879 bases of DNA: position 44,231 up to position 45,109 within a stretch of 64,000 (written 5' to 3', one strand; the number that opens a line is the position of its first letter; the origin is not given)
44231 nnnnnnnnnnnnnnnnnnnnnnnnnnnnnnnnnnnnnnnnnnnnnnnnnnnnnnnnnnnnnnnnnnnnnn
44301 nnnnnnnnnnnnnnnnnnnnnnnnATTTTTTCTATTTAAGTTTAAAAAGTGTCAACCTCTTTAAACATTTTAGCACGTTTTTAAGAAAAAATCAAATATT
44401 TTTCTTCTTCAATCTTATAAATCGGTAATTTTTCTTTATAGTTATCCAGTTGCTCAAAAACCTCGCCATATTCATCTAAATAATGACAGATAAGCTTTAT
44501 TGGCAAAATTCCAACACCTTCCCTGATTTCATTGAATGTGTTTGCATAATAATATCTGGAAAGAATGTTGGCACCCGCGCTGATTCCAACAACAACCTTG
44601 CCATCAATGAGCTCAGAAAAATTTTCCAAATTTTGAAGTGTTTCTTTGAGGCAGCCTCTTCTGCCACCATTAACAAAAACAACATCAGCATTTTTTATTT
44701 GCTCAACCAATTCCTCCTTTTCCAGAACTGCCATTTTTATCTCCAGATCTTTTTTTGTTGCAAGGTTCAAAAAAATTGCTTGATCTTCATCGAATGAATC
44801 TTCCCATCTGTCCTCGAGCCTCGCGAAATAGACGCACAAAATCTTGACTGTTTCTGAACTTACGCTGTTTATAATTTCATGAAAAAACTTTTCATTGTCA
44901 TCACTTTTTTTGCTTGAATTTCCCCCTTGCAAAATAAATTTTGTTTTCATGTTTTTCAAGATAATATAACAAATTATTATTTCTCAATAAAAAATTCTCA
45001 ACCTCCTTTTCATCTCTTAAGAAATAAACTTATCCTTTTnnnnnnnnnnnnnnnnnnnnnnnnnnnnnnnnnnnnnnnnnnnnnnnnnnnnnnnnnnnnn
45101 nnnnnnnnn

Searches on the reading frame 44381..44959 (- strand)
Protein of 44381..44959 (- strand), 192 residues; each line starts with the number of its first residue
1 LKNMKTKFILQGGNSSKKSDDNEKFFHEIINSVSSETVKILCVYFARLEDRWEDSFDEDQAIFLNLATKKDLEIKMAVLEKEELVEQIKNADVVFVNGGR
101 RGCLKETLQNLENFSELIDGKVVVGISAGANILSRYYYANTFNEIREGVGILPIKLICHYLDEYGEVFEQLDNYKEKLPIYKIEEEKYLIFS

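Call 66: search_protein_families(library=pfam, proteins=[window:44381-44959:-], max_evalue=0.0001)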
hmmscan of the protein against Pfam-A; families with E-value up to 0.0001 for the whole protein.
window:44381-44959:- (192 aa): 1 family
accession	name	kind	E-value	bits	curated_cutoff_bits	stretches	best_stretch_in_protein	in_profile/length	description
PF03575.23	Peptidase_S51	-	7.5e-13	49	23.9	1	9-190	2-197/206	Peptidase family S51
